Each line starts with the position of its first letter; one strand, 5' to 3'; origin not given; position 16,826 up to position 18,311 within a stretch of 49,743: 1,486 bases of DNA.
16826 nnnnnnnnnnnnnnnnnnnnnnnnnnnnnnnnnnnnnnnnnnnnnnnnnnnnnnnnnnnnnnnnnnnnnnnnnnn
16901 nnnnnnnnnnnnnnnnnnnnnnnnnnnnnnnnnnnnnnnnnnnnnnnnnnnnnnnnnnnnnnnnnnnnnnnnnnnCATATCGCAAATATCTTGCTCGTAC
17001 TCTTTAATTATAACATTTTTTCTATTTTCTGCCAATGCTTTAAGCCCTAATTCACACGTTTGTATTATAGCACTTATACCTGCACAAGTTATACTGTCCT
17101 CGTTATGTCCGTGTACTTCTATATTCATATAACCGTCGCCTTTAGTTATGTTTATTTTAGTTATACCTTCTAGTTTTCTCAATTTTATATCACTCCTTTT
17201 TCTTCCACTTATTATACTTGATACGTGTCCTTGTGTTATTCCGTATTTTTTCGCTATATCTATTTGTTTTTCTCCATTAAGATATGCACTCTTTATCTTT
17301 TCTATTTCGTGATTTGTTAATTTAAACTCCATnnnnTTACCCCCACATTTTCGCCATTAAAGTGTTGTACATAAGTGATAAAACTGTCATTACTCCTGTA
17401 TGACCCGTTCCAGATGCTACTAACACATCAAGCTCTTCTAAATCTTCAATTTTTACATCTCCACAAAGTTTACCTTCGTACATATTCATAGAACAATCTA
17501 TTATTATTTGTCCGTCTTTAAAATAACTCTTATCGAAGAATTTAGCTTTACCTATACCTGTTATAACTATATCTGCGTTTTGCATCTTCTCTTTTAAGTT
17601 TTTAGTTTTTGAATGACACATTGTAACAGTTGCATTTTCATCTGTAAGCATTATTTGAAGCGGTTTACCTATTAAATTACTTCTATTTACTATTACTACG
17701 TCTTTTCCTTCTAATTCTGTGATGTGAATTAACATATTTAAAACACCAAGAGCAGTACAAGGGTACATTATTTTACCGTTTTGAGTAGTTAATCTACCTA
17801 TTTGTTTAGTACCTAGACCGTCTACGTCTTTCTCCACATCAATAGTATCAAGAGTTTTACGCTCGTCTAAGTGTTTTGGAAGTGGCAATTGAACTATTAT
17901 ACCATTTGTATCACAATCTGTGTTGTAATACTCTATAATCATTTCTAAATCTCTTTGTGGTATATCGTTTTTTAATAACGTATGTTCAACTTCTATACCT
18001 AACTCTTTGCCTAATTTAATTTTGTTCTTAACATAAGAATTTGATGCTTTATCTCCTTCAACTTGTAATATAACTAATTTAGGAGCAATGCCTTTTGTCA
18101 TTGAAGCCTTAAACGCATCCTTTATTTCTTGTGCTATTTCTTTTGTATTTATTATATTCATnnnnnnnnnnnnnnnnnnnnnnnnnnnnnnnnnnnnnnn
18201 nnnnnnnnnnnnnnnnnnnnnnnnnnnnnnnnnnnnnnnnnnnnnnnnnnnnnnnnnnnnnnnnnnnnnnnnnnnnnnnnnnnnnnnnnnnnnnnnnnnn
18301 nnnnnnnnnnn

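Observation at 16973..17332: Phage-encoded Prp-like cysteine protease fused to an HTH domain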

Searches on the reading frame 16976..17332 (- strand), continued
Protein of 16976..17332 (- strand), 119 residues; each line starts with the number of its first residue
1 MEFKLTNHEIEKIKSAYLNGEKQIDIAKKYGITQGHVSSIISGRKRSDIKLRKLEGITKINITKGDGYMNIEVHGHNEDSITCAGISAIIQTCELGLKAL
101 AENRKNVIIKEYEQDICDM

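Call 85: search_protein_families(library=pfam, alignment_id=A1, max_evalue=0.01)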
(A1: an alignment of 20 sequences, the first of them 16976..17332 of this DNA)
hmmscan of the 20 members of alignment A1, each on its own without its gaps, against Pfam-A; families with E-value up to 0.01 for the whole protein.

A. member 1, window:16976-17332:- (119 aa): 3 families
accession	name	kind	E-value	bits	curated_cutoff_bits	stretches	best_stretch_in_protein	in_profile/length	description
PF04327.17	Peptidase_Prp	-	7.2e-05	23.4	27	1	58-113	2-63/90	Cysteine protease Prp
PF04545.22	Sigma70_r4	-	0.00077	19.4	24.1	1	13-42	13-42/50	Sigma-70, region 4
PF01381.28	HTH_3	-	0.0041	17.5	23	1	23-54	12-44/55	Helix-turn-helix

B. families by the number of members that match (of 20 scanned): 9 families
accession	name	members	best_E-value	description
PF04327.17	Peptidase_Prp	20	2.4e-06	Cysteine protease Prp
PF04545.22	Sigma70_r4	16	3.4e-08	Sigma-70, region 4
PF16509.11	KORA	8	0.00019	TrfB plasmid transcriptional repressor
PF08765.17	Mor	7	0.00073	Mor transcription activator family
PF01381.28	HTH_3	6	0.00035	Helix-turn-helix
PF13518.12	HTH_28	3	0.00049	Helix-turn-helix domain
PF01710.22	HTH_Tnp_IS630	1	0.0054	Transposase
PF03333.19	PapB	1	0.0072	Adhesin biosynthesis transcription regulatory protein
PF12844.13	HTH_19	1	0.0077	Helix-turn-helix domain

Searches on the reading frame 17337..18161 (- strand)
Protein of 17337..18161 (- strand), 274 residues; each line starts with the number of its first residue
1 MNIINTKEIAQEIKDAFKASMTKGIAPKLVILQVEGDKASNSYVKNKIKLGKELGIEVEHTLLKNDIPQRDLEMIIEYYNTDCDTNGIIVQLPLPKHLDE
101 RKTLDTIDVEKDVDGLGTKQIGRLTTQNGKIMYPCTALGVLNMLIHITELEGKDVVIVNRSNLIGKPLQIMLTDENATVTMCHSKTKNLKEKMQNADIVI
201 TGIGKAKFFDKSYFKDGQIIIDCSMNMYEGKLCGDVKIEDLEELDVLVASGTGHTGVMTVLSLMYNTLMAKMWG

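Call 12: search_protein_families(library=pfam, proteins=[window:17337-18161:-], max_evalue=0.001)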
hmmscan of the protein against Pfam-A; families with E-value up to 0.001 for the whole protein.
window:17337-18161:- (274 aa): 2 families
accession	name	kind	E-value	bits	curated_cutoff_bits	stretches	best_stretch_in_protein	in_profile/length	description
PF02882.25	THF_DHG_CYH_C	-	1.7e-44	151.4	27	1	120-270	4-155/160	Tetrahydrofolate dehydrogenase/cyclohydrolase, NAD(P)-binding domain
PF00763.28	THF_DHG_CYH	-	6.5e-31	107.4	32.8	1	4-114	1-115/115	Tetrahydrofolate dehydrogenase/cyclohydrolase, catalytic domain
